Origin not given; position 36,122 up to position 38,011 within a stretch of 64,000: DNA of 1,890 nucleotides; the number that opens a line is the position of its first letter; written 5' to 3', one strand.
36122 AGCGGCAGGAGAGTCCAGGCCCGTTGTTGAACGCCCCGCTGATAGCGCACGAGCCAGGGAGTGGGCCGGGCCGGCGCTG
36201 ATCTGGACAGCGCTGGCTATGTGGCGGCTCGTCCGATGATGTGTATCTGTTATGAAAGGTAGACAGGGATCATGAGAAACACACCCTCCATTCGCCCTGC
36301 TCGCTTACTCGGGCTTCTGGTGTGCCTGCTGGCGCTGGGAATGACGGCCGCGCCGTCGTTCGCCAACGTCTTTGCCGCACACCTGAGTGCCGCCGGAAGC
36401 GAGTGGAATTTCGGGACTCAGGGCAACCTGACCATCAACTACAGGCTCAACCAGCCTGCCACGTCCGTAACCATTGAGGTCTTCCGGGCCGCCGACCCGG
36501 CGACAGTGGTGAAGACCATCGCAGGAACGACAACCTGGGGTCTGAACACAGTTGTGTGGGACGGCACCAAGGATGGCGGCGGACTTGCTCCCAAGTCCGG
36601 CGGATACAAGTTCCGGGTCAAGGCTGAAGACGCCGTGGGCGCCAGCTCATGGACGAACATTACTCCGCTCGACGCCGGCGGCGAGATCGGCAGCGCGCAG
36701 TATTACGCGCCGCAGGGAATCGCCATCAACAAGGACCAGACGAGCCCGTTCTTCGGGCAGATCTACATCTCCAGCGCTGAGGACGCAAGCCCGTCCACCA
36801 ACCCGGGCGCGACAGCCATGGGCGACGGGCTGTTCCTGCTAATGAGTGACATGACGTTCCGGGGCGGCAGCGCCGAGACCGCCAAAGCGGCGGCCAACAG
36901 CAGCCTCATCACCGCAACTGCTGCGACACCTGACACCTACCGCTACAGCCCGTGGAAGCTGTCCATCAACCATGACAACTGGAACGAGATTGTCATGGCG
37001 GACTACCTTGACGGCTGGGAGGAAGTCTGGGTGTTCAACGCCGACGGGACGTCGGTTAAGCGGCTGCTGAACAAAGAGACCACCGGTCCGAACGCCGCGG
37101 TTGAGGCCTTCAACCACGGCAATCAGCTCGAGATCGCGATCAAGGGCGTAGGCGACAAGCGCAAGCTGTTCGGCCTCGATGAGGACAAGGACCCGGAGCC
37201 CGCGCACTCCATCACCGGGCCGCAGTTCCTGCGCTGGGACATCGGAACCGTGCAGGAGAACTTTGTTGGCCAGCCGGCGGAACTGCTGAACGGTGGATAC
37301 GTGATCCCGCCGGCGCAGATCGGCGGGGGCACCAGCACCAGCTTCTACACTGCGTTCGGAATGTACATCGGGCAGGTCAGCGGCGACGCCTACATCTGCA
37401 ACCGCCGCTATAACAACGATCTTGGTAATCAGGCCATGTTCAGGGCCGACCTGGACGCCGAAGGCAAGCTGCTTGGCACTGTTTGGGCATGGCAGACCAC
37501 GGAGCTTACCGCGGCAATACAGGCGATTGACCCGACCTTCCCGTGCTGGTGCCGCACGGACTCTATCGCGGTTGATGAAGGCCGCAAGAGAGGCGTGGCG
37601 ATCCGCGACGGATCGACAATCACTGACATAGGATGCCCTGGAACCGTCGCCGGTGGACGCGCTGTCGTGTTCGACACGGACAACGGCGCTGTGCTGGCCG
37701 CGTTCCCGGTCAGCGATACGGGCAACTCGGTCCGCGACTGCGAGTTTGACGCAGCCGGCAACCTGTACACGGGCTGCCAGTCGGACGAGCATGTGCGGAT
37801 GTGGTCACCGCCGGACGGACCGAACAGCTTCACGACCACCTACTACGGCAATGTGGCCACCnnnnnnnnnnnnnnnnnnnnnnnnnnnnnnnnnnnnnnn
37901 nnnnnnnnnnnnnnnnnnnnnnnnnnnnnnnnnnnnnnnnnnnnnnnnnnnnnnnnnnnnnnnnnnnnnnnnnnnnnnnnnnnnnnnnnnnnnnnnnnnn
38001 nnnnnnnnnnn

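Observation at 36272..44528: [A][B][A'] tandem paralog array with concerted evolution and hypervariable N-termini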

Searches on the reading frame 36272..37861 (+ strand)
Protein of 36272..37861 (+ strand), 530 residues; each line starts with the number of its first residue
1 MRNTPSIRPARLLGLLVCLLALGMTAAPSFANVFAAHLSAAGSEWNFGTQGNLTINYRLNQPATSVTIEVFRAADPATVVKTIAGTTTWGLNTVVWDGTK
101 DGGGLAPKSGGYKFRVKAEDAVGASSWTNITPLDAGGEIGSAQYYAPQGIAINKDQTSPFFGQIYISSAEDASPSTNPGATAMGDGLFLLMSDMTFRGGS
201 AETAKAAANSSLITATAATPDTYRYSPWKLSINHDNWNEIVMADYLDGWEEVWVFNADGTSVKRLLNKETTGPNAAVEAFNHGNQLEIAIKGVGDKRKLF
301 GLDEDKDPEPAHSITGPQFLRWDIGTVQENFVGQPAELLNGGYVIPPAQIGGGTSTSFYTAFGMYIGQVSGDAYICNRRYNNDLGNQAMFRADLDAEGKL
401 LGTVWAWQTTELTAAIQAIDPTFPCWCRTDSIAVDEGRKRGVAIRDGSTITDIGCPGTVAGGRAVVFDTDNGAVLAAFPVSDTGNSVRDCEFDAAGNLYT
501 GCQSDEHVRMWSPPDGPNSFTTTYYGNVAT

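Call 32: find_homologous_proteins(query=A2, max_evalue=0.00001)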
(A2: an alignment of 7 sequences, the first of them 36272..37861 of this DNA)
Query A2 (7 sequences) (530 aa, profile of the alignment): 12 proteins with E <= 0.00001 among 8000 candidates.
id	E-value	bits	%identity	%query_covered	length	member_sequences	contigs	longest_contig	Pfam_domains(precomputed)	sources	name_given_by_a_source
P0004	2.4e-272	923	49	98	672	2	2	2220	PF13927.13,PF13860.13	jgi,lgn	-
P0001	8.5e-262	888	91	100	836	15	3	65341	PF13860.13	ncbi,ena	-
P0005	1.3e-260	884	48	99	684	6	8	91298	PF13927.13,PF13860.13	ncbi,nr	ncbi:MAG TPA: FlgD immunoglobulin-like domain containing protein [Phycisphaerae bacterium]|nr:hypoth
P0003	1.9e-252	857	76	95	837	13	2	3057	PF13860.13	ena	-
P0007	4.2e-221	754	25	98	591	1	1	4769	-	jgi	jgi:hypothetical protein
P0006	1.8e-217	742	34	39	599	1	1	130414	-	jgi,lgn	jgi:hypothetical protein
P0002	5.8e-217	740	72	100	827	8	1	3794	PF13860.13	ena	-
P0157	1.4e-53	201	28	46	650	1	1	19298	PF13860.13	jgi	jgi:hypothetical protein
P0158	2.6e-43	167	72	22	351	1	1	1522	-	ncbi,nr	ncbi:MAG: hypothetical protein GX616_19900, partial [Planctomycetes bacterium]|nr:hypothetical prote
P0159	4.2e-43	166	31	40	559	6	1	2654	PF13860.13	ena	-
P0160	2.7e-42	163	26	38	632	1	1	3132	-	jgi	-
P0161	3.7e-34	136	33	30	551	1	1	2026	PF13860.13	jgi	jgi:hypothetical protein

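Call 33: search_solved_structures(query=A2, max_evalue=10)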
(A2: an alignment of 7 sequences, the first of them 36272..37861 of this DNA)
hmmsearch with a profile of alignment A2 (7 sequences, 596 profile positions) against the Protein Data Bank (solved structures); distinct sequences matched with E-value up to 10: 26.
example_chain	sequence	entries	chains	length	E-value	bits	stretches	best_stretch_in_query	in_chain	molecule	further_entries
9ncf_S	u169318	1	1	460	1.6e-17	66.5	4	516-587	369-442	Immunoglobulin-like domain protein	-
6tbl_E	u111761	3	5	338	0.0094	17.7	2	476-511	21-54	Probable cytosolic iron-sulfur protein assembly protein Ciao1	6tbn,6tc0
9uky_B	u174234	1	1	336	0.0094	17.7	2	476-511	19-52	Probable cytosolic iron-sulfur protein assembly protein Ciao1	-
7mt1_A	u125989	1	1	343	0.046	15.5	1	450-501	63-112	Platelet-activating factor acetylhydrolase IB subunit beta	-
4lg8_A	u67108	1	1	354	0.047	15.4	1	456-500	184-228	Pre-mRNA-processing factor 19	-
8pqw_B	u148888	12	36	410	0.088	14.5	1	451-500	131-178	Platelet-activating factor acetylhydrolase IB subunit beta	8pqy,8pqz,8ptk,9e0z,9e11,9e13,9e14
8dyu_B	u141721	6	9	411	0.089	14.5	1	451-500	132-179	Platelet-activating factor acetylhydrolase IB subunit beta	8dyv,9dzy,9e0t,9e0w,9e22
1vyh_C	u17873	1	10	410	0.1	14.3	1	450-500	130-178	PLATELET-ACTIVATING FACTOR ACETYLHYDROLASE IB ALPHA SUBUNIT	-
5mqf_G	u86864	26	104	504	0.14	13.9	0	456-500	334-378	Pre-mRNA-processing factor 19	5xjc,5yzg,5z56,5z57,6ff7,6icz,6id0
8rl2_CG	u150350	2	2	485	0.26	13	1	446-514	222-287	Notchless protein homolog 1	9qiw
8fl0_NJ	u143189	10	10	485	0.26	13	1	446-514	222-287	Notchless protein homolog 1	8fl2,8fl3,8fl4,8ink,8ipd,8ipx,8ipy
8fdt_B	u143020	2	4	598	0.32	12.7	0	451-501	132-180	Platelet-activating factor acetylhydrolase IB subunit beta | Platelet-activating factor acetylhydrolase IB subunit beta,Platelet-activating factor acet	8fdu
7n61_0A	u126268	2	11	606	0.35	12.6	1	433-500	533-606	Flagellar WD repeat-containing protein Pf20 | FAP178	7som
8pag_A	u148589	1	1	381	0.37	12.5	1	179-236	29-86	Genome polyprotein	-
4lg9_A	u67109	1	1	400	0.4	12.4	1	470-500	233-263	F-box-like/WD repeat-containing protein TBL1XR1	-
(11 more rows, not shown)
